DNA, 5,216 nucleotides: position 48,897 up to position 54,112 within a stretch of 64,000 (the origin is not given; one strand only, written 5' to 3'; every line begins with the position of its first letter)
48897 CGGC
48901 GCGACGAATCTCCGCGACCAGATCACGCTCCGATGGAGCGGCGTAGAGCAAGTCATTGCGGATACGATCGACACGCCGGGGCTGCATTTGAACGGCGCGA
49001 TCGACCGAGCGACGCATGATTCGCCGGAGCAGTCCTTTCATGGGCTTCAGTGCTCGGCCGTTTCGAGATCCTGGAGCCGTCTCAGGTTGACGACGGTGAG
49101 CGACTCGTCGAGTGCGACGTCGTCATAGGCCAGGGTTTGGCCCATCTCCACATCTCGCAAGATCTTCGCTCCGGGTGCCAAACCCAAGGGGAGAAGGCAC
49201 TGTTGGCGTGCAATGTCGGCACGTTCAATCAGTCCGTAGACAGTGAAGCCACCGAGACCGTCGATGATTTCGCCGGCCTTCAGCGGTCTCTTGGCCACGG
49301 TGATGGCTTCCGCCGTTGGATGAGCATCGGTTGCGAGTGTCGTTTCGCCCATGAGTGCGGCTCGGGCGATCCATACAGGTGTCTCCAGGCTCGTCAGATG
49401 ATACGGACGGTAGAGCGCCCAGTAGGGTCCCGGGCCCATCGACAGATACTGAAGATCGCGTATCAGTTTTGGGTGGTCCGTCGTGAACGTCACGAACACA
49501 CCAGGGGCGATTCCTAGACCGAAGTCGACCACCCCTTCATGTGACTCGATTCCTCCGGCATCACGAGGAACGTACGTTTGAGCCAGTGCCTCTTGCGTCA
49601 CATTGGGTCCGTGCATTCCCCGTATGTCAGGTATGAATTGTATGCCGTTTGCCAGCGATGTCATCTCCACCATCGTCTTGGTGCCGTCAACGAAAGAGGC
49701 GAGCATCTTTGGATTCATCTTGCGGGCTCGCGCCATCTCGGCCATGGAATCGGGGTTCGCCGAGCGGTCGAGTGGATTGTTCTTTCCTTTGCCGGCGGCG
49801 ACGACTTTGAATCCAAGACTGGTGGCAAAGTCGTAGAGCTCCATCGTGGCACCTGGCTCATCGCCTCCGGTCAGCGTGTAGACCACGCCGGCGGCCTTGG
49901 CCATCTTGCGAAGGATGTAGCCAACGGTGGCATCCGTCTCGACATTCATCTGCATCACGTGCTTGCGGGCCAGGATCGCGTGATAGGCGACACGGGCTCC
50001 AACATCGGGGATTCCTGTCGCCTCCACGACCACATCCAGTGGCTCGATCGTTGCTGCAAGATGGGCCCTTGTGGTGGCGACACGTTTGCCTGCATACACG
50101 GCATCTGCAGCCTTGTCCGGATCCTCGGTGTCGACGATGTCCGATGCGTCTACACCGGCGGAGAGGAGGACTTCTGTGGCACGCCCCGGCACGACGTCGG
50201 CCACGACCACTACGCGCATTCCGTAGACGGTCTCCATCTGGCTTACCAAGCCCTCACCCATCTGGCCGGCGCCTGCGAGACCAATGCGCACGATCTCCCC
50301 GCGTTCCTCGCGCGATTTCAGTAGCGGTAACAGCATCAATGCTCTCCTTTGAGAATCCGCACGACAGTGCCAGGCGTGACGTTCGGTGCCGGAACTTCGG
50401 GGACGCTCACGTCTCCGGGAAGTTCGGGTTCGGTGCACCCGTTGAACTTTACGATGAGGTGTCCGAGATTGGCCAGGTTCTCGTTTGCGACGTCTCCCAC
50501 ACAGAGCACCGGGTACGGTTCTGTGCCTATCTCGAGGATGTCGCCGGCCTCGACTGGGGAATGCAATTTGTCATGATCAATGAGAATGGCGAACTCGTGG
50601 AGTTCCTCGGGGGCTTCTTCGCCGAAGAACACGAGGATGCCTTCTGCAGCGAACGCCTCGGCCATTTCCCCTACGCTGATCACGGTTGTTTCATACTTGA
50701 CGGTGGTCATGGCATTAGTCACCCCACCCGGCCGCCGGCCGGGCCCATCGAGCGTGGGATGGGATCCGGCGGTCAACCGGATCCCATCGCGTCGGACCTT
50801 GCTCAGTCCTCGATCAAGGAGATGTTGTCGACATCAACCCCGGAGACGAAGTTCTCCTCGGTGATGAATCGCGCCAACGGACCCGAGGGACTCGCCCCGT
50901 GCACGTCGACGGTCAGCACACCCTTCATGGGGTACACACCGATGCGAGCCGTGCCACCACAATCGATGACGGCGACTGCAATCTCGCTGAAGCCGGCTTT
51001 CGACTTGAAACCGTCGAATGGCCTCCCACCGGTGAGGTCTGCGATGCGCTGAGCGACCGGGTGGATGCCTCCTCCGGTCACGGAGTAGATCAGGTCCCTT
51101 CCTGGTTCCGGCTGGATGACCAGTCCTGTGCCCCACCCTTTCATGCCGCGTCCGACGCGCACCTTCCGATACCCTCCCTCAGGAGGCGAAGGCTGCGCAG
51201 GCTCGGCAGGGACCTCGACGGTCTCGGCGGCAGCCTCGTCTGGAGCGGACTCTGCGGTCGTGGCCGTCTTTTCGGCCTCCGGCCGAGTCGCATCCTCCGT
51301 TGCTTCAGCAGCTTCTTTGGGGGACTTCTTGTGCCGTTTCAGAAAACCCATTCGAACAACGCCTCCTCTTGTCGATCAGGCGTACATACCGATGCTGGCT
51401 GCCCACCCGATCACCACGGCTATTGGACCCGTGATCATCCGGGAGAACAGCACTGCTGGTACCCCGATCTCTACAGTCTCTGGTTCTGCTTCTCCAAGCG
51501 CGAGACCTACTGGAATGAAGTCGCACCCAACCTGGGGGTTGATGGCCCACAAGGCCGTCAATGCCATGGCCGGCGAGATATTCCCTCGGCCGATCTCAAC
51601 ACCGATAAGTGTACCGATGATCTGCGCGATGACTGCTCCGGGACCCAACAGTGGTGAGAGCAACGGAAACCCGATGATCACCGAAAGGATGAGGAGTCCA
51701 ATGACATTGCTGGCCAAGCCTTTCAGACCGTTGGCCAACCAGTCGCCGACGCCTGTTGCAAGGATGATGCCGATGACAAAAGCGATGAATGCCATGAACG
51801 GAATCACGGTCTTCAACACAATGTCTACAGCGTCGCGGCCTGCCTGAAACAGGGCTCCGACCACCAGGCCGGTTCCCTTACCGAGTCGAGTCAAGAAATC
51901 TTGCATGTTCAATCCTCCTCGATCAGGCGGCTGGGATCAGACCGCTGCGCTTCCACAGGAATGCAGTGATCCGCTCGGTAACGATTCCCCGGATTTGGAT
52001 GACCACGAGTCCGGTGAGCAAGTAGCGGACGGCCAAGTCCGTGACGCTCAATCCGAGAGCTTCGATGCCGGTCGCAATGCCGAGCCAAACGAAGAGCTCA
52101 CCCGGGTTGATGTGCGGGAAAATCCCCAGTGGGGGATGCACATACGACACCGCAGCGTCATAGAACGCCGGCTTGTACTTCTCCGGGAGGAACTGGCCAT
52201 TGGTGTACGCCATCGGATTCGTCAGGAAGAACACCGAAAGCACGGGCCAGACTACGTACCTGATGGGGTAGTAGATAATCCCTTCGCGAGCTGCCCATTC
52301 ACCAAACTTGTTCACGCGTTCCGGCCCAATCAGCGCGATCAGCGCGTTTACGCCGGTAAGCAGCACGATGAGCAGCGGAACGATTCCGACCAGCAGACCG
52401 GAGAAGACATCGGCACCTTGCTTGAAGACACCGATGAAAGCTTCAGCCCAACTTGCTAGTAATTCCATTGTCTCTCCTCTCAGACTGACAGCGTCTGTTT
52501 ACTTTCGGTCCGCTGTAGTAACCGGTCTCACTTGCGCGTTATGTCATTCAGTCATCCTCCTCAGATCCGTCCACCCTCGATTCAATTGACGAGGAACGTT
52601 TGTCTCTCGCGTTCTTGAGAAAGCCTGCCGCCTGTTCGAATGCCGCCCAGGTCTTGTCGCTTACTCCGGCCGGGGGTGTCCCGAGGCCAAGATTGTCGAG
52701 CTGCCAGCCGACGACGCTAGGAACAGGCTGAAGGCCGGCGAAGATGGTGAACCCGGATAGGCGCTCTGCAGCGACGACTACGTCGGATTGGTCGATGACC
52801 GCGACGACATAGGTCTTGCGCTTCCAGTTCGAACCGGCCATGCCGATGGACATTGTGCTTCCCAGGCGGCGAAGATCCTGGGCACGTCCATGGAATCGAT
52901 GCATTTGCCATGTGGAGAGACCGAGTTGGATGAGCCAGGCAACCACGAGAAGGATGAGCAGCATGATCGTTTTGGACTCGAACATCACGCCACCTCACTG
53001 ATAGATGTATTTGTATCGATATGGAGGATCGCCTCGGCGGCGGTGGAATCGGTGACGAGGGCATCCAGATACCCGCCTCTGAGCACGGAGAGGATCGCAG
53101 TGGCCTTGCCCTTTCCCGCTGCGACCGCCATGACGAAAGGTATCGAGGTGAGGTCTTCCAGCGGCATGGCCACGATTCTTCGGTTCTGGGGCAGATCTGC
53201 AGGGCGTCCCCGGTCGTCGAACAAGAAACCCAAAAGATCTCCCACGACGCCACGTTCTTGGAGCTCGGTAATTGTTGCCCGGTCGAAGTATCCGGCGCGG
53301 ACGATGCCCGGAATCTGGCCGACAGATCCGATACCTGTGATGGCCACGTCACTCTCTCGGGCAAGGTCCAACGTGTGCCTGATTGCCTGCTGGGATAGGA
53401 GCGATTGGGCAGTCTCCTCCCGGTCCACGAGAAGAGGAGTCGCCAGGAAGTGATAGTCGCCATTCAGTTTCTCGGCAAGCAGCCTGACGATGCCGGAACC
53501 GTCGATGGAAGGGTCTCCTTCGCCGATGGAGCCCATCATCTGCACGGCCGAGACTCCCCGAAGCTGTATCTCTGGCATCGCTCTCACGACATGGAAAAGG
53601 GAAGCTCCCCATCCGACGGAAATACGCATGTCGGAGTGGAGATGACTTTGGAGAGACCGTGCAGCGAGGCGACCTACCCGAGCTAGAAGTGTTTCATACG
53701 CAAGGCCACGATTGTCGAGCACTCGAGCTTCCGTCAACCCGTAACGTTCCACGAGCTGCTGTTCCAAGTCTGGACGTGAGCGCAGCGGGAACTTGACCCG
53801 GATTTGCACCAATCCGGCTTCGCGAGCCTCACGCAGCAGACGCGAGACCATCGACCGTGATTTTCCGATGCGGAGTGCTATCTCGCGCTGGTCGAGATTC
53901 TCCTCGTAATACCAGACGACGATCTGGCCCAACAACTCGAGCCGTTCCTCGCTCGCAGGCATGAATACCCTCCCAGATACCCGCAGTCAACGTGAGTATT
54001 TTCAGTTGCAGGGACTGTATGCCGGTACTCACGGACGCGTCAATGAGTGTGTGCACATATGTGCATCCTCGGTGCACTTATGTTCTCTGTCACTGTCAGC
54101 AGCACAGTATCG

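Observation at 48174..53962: Glucitol/sorbitol-type PTS cluster with split and permuted SrlE, no SrlD, and a COG4091-like SAF-domain oxidoreductase plus aldolase-like protein instead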

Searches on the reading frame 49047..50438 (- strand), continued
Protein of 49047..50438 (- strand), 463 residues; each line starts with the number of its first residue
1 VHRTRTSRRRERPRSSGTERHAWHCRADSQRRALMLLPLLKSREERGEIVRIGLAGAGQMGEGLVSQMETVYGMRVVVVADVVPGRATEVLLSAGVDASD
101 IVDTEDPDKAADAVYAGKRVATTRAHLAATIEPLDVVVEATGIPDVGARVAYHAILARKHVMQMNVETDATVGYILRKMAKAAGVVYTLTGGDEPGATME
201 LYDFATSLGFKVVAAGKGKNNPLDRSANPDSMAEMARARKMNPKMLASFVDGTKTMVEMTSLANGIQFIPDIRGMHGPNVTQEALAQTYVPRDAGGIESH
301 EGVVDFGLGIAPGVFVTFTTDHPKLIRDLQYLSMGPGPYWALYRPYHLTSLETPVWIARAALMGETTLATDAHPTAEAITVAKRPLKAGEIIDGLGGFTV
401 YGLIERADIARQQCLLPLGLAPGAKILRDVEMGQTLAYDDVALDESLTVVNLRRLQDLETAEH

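Call 90: get_annotated_region(hit=H16, flank=10000)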
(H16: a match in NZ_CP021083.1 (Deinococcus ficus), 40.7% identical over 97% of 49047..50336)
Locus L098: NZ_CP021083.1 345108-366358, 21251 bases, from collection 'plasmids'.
description: Deinococcus ficus strain CC-FR2-10 plasmid pDFI2, complete sequence
organism: Deinococcus ficus (NCBI taxid 317577)
taxonomy: Bacteria; Deinococcota; Deinococci; Deinococcales; Deinococcaceae; Deinococcus; Deinococcus ficus
host: -; source: Ficus religiosa L.,cell culture,rhizosphere,rhizosphere; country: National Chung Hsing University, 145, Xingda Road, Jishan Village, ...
typing (MOB-suite, as given by PLSDB): non-mobilizable; replicon rep_cluster_202
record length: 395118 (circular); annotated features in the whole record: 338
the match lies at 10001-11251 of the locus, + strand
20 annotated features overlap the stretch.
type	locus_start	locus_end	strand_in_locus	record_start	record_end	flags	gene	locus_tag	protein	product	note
CDS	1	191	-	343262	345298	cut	-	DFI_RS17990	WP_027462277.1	cation:proton antiporter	GO:0006812 - monoatomic cation transport [Evidence IEA]; GO:1902600 - proton transmembrane transport [Evidence IEA]; ...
CDS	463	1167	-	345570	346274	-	-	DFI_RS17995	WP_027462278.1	gamma-glutamyl-gamma-aminobutyrate hydrolase family protein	-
CDS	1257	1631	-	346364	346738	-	-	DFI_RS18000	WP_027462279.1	HU family DNA-binding protein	-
CDS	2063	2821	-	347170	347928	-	pstB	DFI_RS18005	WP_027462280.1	phosphate ABC transporter ATP-binding protein PstB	-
CDS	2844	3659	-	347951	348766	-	pstA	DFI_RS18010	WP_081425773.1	phosphate ABC transporter permease PstA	-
CDS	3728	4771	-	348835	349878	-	pstC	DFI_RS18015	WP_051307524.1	phosphate ABC transporter permease subunit PstC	-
CDS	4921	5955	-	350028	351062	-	pstS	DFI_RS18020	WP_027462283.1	phosphate ABC transporter substrate-binding protein PstS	-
CDS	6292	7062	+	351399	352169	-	rfbF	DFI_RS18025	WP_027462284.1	glucose-1-phosphate cytidylyltransferase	GO:0009103 - lipopolysaccharide biosynthetic process [Evidence IEA]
CDS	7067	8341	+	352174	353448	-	lhgO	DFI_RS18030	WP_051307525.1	L-2-hydroxyglutarate oxidase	-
CDS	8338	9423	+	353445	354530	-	-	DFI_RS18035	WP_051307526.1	SDR family oxidoreductase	-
CDS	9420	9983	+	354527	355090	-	rfbC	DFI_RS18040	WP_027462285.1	dTDP-4-dehydrorhamnose 3,5-epimerase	GO:0019305 - dTDP-rhamnose biosynthetic process [Evidence IEA]; GO:0009243 - O antigen biosynthetic process [Evidence ...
CDS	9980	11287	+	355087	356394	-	-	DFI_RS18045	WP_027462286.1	SAF domain-containing protein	-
CDS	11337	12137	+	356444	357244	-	-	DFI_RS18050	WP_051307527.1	hypothetical protein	-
CDS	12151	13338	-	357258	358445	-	-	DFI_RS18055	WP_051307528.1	glycosyltransferase family 4 protein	-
CDS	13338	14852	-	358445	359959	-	-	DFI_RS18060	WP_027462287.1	right-handed parallel beta-helix repeat-containing protein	-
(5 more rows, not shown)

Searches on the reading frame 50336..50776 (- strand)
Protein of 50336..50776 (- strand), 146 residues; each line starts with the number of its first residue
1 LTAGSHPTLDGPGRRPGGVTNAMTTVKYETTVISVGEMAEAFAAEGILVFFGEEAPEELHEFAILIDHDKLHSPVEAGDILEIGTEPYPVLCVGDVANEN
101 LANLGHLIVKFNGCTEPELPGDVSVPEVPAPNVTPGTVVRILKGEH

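Call 3: search_protein_families(library=pfam, proteins=[window:50336-50776:-], max_evalue=0.01)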
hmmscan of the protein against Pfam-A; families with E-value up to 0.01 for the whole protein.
window:50336-50776:- (146 aa): 1 family
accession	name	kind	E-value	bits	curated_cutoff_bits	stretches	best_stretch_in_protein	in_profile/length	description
PF03829.18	PTSIIA_gutA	-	3e-31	108.1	25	1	27-138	1-112/113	PTS system glucitol/sorbitol-specific IIA component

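Call 4: search_protein_families(library=ncbifam, proteins=[window:50336-50776:-], max_evalue=0.01)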
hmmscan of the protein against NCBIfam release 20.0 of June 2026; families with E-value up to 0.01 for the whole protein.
window:50336-50776:- (146 aa): 2 families
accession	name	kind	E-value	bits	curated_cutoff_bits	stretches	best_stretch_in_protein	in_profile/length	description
TIGR00849.1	gutA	subfamily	4.9e-31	107.1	189.55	1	25-143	2-120/121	glucitol/sorbitol-specific PTS transporter subunit IIA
NF007696.0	PRK10377.1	equivalog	4.2e-27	94.5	165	1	25-141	2-118/121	PTS glucitol/sorbitol transporter subunit IIA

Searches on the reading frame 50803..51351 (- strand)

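Call 3: search_protein_families(library=pfam, proteins=[window:50803-51351:-], max_evalue=0.01)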
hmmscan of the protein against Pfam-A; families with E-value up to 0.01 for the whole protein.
window:50803-51351:- (182 aa): 1 family
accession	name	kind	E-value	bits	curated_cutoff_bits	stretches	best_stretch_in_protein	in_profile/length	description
PF03612.19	EIIBC-GUT_N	-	1.3e-46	159.1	22.8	1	64-181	2-119/184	Sorbitol phosphotransferase enzyme II N-terminus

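Call 4: search_protein_families(library=ncbifam, proteins=[window:50803-51351:-], max_evalue=0.01)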
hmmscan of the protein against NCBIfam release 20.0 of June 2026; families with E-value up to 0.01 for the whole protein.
window:50803-51351:- (182 aa): 2 families
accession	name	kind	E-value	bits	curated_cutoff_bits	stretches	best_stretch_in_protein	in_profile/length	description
NF049924.1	PTSGlctlSorbSrlE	equivalog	2.1e-43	148.5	400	1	61-181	1-121/330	PTS glucitol/sorbitol transporter subunit IIB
TIGR00825.1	EIIBC-GUT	subfamily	4.3e-31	108.2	458.7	1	63-182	2-121/331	glucitol/sorbitol-specific PTS transporter subunit IIBC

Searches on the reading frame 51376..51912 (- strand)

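Call 3: search_protein_families(library=pfam, proteins=[window:51376-51912:-], max_evalue=0.01)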
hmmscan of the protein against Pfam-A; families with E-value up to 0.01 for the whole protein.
window:51376-51912:- (178 aa): 2 families
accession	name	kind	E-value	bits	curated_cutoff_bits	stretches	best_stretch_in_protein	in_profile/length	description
PF07663.16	EIIBC-GUT_C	-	4.9e-46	155.3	25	1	85-177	1-93/93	Sorbitol phosphotransferase enzyme II C-terminus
PF03612.19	EIIBC-GUT_N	-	0.0003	21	22.8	1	3-30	157-184/184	Sorbitol phosphotransferase enzyme II N-terminus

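Call 4: search_protein_families(library=ncbifam, proteins=[window:51376-51912:-], max_evalue=0.01)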
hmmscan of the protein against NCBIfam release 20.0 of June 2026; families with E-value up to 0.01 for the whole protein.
window:51376-51912:- (178 aa): 2 families
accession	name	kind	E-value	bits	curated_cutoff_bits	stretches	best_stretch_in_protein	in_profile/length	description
NF049924.1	PTSGlctlSorbSrlE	equivalog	5.1e-82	275.5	400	1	3-177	156-330/330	PTS glucitol/sorbitol transporter subunit IIB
TIGR00825.1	EIIBC-GUT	subfamily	6.2e-72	242.4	458.7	1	4-177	157-330/331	glucitol/sorbitol-specific PTS transporter subunit IIBC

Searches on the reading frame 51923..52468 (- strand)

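Call 3: search_protein_families(library=pfam, proteins=[window:51923-52468:-], max_evalue=0.01)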
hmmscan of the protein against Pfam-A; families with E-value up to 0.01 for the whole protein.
window:51923-52468:- (181 aa): 1 family
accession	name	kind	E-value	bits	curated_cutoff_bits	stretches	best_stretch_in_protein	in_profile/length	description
PF03608.18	EII-GUT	-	1.1e-70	237.4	25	1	5-174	2-167/167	PTS system enzyme II sorbitol-specific factor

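Call 4: search_protein_families(library=ncbifam, proteins=[window:51923-52468:-], max_evalue=0.01)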
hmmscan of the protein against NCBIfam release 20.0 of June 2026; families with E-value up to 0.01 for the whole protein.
window:51923-52468:- (181 aa): 2 families
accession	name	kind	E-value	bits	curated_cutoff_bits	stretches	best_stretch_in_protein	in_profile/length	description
NF049923.1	PTSGlctlSorbSrlA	equivalog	8e-67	224.6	150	1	1-176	1-172/179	PTS glucitol/sorbitol transporter subunit IIC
TIGR00821.1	EII-GUT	subfamily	1.4e-54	184.7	166.3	1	2-177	3-174/181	glucitol/sorbitol-specific PTS transporter subunit IIC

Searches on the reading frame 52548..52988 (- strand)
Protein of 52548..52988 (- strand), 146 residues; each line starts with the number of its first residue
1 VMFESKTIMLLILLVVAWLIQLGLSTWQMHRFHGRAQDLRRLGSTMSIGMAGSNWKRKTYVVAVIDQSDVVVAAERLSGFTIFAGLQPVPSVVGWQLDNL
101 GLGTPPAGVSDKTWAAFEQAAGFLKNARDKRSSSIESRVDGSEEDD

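Call 3: search_protein_families(library=pfam, proteins=[window:52548-52988:-], max_evalue=0.01)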
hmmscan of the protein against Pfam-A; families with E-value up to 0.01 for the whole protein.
window:52548-52988:- (146 aa): 1 family
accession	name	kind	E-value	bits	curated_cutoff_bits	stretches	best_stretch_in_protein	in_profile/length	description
PF06923.16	GutM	-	6.6e-18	65.2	25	1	10-100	2-91/107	Glucitol operon activator protein (GutM)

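Call 4: search_protein_families(library=ncbifam, proteins=[window:52548-52988:-], max_evalue=0.01)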
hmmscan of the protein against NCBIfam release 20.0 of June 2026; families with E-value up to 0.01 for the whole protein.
window:52548-52988:- (146 aa): 1 family
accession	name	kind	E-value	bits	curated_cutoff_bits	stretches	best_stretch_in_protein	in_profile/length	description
NF007592.0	PRK10234.1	equivalog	7.4e-12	45.4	148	1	8-100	5-96/121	transcriptional regulator GutM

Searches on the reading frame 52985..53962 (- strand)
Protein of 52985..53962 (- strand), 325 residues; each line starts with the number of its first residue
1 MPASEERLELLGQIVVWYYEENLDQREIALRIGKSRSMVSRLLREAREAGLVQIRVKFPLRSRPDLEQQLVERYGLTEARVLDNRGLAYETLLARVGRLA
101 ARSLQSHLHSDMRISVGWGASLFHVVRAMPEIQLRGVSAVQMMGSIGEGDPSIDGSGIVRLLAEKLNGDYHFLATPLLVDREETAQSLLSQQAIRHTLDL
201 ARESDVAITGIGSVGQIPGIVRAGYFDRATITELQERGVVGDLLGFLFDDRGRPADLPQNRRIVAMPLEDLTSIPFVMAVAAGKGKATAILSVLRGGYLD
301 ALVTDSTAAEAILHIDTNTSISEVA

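Call 3: search_protein_families(library=pfam, proteins=[window:52985-53962:-], max_evalue=0.01)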
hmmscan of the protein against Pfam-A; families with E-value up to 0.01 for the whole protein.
window:52985-53962:- (325 aa): 9 families
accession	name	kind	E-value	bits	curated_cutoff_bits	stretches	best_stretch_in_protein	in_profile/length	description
PF04198.19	Sugar-bind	-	8.2e-68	228.8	27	1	65-313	8-256/257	Putative sugar-binding domain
PF04545.22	Sigma70_r4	-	8.9e-06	25.6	24.1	1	13-48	11-46/50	Sigma-70, region 4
PF13545.12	HTH_Crp_2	-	4e-05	23.9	27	1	22-67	22-68/70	Crp-like helix-turn-helix domain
PF08281.18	Sigma70_r4_2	-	0.00057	19.9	25.7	1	13-48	17-52/54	Sigma-70, region 4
PF13412.12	HTH_24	-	0.00062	19.7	21.9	1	23-53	18-48/48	Winged helix-turn-helix DNA-binding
PF12802.13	MarR_2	-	0.00088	19.8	27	1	21-54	18-52/61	MarR family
PF01381.28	HTH_3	-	0.0026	18.2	23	1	21-47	8-34/55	Helix-turn-helix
PF13936.12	HTH_38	-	0.0037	17.4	27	1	16-44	15-42/44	Helix-turn-helix domain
PF25213.1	HVO_A0261_N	-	0.0039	17.5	35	0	4-53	10-55/86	HVO_A0261 N-terminal domain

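Call 4: search_protein_families(library=ncbifam, proteins=[window:52985-53962:-], max_evalue=0.01)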
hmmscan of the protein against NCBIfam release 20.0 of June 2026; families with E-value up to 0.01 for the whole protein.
window:52985-53962:- (325 aa): 4 families
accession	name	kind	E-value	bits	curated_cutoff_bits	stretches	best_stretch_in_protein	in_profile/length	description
NF053881.1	TransRegDeoRBac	equivalog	2.2e-54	184.8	420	1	13-313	11-310/311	DNA-binding transcriptional repressor DeoR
NF011947.0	PRK15418.1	equivalog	1.9e-45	155.5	486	1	9-314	17-316/319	transcriptional regulator LsrR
TIGR02937.1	sigma70-ECF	superfamily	1.4e-05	24.8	42.9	1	13-48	124-159/165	sigma-70 family RNA polymerase sigma factor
NF033545.0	transpos_IS630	equivalog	0.0011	18.5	100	1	14-69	4-63/299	IS630 family transposase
